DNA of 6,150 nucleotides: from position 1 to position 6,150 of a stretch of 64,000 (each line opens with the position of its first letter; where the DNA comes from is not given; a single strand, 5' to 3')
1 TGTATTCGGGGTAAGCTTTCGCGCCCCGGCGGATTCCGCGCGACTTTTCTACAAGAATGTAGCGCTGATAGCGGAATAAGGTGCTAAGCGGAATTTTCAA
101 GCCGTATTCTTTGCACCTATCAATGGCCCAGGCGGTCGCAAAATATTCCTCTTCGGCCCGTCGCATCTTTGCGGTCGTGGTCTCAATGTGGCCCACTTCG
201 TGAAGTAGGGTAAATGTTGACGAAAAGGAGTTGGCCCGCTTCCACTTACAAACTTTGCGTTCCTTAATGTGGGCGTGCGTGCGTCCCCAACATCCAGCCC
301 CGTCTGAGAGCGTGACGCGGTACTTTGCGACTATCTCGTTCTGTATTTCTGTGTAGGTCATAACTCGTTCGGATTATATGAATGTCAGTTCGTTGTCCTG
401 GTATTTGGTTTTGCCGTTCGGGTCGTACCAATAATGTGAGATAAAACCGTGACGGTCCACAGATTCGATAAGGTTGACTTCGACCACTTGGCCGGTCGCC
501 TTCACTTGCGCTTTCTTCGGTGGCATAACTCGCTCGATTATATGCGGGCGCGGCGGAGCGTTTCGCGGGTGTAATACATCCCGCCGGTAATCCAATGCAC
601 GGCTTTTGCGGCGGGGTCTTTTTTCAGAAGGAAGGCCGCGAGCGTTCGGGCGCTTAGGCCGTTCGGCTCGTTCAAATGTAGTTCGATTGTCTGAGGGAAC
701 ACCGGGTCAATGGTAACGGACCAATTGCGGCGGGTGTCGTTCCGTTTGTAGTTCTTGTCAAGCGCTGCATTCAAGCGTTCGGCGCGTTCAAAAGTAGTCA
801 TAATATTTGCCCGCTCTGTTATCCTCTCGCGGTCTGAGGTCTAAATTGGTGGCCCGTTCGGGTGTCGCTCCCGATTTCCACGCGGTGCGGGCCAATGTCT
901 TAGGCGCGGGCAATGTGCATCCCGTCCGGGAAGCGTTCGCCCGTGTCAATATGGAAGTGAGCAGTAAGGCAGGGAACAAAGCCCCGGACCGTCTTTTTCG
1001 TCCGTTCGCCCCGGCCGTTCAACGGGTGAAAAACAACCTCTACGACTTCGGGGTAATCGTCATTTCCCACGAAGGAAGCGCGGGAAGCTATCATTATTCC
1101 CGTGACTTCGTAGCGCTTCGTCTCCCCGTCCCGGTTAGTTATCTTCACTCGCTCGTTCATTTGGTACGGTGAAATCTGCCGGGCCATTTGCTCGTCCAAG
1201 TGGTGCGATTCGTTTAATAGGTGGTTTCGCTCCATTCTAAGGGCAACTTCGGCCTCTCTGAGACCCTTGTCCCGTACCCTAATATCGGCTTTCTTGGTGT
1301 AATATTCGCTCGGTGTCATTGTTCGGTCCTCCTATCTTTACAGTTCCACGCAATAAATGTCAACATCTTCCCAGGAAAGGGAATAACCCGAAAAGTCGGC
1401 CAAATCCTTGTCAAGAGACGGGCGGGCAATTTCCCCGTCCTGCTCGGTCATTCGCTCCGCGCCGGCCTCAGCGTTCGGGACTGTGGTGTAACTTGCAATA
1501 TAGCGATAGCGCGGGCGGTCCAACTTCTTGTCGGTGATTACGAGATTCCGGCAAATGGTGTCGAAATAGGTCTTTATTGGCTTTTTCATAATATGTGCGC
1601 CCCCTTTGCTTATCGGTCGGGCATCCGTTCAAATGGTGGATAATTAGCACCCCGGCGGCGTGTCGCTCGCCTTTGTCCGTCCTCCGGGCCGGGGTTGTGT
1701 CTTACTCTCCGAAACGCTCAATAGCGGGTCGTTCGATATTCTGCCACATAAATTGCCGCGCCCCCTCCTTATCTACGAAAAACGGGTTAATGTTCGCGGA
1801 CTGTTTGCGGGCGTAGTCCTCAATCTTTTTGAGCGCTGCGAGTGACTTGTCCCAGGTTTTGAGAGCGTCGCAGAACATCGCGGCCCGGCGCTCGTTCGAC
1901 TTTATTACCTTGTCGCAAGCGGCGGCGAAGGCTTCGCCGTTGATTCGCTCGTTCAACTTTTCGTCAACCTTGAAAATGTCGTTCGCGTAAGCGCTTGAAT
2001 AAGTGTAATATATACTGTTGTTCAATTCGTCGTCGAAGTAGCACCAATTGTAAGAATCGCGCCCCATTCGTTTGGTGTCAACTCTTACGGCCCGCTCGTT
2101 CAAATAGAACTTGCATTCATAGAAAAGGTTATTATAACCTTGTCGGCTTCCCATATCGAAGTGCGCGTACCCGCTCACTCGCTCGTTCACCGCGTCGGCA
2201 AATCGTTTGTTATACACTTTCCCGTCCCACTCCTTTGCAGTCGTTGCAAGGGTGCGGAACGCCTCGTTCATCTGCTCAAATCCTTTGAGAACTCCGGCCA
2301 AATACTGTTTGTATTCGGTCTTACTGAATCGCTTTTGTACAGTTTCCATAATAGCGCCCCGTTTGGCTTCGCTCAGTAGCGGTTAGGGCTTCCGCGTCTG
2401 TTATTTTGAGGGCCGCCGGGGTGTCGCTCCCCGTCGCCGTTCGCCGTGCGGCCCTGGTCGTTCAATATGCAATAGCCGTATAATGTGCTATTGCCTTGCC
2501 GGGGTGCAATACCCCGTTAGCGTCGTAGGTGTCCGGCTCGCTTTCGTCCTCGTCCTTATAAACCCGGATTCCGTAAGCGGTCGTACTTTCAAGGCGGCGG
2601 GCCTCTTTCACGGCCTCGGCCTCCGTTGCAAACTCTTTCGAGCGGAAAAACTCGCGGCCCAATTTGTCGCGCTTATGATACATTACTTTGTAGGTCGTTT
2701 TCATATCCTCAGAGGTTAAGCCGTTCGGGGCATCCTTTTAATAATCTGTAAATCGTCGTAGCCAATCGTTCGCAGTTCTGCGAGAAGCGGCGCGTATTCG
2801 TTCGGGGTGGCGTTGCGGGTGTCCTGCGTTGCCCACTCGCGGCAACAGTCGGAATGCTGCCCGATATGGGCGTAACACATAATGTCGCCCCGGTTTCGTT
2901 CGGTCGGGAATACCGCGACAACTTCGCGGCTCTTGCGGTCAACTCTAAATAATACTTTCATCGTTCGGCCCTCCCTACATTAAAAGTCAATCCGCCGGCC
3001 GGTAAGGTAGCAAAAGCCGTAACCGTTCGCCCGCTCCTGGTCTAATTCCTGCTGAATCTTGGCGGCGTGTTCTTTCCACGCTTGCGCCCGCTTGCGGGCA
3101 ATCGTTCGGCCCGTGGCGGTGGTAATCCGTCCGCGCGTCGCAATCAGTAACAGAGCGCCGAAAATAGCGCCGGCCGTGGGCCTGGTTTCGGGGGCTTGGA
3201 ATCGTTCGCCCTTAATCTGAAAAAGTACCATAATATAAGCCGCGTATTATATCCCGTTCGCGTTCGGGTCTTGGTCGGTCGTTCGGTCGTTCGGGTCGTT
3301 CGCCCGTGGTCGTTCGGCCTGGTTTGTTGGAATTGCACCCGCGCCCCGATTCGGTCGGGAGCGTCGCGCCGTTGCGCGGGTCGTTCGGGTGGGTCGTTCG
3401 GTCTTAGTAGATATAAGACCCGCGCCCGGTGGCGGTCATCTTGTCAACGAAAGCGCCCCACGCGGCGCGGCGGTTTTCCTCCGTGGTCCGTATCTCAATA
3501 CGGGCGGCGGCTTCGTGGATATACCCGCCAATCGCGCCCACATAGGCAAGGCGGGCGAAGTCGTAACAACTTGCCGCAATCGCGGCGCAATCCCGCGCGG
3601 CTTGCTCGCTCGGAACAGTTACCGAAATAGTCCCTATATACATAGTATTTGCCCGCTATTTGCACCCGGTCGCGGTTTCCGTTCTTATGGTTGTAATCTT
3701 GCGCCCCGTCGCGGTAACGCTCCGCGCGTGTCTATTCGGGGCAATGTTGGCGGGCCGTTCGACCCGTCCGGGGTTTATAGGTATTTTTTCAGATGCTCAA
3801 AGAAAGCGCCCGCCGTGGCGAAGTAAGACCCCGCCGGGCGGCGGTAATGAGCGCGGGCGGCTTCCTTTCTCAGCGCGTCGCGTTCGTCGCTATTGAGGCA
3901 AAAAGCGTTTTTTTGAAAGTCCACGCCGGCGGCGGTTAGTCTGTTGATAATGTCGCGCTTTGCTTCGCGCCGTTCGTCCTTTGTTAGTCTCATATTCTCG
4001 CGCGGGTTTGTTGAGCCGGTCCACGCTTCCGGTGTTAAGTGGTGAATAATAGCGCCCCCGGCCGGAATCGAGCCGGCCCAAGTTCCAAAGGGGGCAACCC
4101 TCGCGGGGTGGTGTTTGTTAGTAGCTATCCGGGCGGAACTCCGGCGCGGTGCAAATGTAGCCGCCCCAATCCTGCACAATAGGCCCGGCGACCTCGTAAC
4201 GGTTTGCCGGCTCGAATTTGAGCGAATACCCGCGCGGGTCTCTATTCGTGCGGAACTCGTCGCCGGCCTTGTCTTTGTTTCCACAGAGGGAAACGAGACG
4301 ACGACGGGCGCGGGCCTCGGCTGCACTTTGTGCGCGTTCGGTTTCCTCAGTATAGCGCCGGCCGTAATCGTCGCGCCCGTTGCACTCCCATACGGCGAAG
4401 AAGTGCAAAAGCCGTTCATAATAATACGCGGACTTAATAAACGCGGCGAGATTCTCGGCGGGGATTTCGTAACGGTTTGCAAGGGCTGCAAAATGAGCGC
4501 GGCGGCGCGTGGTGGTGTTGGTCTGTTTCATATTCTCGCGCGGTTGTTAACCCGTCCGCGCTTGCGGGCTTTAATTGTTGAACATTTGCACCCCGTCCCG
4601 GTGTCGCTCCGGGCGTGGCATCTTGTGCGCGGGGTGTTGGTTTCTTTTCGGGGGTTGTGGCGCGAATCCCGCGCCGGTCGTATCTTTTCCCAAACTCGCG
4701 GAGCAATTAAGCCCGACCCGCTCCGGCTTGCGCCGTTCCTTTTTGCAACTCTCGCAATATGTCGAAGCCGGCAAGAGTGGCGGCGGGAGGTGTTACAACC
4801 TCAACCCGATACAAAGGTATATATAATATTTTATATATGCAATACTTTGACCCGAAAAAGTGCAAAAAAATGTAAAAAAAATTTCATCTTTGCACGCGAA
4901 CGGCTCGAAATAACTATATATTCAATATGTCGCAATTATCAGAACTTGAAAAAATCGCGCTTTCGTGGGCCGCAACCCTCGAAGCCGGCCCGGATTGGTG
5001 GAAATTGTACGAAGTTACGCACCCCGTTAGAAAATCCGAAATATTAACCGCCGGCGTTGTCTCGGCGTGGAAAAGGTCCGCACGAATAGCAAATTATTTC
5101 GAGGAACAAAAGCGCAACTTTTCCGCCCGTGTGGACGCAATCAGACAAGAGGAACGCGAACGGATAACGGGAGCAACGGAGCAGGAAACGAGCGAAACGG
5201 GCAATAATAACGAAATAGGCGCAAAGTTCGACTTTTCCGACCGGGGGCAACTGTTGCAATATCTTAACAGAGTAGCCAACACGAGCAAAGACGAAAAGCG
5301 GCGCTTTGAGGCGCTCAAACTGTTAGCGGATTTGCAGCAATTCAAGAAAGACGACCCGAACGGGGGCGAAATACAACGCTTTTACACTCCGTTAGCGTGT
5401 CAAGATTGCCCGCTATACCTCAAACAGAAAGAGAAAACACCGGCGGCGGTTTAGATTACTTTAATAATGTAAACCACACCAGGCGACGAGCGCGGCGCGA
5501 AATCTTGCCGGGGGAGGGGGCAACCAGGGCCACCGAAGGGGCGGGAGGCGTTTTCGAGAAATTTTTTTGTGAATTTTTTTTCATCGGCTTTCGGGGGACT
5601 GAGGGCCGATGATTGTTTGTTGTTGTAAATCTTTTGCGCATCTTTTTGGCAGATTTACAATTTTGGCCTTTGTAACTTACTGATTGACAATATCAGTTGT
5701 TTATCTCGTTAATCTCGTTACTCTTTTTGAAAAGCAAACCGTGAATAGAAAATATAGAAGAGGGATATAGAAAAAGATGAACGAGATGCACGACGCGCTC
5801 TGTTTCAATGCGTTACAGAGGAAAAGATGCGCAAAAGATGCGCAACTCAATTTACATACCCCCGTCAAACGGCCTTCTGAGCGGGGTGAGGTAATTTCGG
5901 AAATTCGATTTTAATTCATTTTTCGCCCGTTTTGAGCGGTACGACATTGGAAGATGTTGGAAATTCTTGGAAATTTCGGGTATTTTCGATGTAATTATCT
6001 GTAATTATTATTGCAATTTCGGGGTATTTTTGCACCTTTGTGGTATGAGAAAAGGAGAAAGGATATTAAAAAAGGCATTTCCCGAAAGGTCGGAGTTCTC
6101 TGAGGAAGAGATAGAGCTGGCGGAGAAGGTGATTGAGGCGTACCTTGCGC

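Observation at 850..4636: Family of nested GC-rich hairpins with a conserved 7-nt loop and compensatory stem changes in every long intergenic gap of the small-ORF block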

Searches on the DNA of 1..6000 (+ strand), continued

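Call 92: search_with_rna_model(model_id=R2, sources=[L155, L156, L157, L158, L159, L160, L161, L162, L163, L164, L165, L166, L167, L168, L169, L170, L171, L172, L173, L174, L175, L176, L177, L178, L179, L180, L181, L182, L183, L184, L185, L186, L187, L188, L189, L190, L191, L192, L193, L194, L195, L196, L197, L198, L199, L200, L201, L202, L203, L204, L205, L206, L207, L208, L209, L210, L211, L212, L213, L214, L215, L216, L217, L218, L219, L220, L221, L222, L223, L224, L225, L226, L227, L228, L229, L230, L231, L232, L233, L234, L235, L236, L237, L238, L239, L240, L241, L242, L243, L244, L245, L246, L247, L248, L249, L250, L251, L252, L253, L254], max_evalue=0.01)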
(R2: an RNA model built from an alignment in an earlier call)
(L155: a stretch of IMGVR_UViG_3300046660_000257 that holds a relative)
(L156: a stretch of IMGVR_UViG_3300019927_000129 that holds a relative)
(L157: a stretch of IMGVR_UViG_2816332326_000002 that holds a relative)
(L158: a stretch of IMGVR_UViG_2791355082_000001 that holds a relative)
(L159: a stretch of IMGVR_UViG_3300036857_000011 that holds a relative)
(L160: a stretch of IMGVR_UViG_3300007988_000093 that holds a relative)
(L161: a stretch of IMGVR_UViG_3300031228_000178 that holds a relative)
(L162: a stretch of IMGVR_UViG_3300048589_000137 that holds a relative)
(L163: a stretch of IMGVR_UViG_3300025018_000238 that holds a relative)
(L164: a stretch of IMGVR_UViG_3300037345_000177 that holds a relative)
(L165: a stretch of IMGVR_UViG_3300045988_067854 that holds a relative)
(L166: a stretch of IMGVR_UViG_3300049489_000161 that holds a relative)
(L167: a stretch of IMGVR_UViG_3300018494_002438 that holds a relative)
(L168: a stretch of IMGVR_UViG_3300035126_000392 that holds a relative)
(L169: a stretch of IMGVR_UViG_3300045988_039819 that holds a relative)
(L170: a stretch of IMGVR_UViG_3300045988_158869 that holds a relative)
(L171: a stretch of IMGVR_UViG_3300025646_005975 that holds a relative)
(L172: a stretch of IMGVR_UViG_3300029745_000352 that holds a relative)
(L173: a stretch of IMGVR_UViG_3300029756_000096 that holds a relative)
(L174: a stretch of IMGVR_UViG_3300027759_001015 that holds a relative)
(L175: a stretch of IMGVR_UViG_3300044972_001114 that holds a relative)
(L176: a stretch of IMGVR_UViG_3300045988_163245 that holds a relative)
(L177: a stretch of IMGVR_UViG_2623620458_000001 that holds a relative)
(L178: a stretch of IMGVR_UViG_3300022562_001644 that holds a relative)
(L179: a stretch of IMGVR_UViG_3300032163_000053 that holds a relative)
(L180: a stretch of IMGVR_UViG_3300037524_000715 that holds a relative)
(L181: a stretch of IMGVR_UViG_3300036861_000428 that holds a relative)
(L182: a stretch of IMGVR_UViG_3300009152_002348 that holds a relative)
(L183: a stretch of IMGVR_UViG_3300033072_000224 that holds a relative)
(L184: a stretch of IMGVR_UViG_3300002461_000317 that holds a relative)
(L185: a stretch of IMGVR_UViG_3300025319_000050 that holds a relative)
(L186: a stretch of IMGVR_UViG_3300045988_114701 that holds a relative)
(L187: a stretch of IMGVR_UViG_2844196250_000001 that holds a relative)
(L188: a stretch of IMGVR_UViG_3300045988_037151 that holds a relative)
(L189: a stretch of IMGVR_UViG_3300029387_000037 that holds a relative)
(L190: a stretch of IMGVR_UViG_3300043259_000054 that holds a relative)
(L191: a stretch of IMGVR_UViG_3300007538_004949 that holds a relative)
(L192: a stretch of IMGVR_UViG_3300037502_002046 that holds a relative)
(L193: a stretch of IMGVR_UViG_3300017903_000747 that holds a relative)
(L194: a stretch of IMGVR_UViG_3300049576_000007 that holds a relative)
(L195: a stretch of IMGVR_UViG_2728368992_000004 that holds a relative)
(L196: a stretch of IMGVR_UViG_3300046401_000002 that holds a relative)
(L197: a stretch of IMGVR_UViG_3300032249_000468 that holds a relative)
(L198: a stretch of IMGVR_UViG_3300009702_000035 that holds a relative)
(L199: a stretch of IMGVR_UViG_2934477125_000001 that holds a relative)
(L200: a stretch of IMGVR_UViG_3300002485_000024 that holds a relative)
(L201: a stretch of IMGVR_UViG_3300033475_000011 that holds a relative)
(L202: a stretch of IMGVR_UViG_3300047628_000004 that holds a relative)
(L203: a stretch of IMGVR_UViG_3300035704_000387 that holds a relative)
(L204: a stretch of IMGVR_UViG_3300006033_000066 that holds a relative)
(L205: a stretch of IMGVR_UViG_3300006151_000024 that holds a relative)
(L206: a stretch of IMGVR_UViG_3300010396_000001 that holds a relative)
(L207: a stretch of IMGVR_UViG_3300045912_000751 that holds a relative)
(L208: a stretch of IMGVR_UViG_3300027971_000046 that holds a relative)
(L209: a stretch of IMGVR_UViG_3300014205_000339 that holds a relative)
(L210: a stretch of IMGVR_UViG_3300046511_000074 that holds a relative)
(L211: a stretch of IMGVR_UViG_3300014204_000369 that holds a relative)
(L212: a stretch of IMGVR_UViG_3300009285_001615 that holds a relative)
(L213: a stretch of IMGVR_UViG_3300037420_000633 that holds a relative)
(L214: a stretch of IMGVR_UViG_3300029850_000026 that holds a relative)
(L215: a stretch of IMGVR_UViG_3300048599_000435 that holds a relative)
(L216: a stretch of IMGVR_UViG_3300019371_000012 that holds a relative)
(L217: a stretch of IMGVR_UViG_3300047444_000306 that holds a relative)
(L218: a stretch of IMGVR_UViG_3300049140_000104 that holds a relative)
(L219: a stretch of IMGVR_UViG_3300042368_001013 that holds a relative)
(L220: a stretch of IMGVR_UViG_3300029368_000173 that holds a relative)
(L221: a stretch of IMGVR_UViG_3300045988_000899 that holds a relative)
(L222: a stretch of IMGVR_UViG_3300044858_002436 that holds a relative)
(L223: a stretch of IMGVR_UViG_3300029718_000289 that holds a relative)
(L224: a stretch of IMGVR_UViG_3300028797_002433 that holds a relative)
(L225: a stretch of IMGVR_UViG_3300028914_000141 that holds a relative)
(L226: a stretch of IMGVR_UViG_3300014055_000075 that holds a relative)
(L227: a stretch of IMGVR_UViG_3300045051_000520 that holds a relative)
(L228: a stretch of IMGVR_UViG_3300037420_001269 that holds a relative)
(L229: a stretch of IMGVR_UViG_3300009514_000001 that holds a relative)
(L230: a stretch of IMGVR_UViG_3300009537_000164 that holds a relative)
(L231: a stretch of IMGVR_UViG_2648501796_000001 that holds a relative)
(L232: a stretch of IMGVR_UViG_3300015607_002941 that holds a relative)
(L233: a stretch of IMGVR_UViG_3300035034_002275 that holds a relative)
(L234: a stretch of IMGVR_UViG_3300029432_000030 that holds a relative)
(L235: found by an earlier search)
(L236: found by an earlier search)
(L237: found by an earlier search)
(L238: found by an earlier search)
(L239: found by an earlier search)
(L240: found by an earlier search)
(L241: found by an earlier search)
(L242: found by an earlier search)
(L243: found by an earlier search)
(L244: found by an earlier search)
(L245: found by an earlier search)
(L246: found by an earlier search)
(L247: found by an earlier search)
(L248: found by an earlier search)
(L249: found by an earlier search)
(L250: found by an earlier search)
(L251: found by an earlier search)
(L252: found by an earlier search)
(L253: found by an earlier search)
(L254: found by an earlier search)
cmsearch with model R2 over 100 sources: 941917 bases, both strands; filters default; matches with E-value up to 0.01: 1.
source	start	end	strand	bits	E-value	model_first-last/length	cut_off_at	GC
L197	10024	10071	-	50.9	3.6e-06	1-49/49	no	0.73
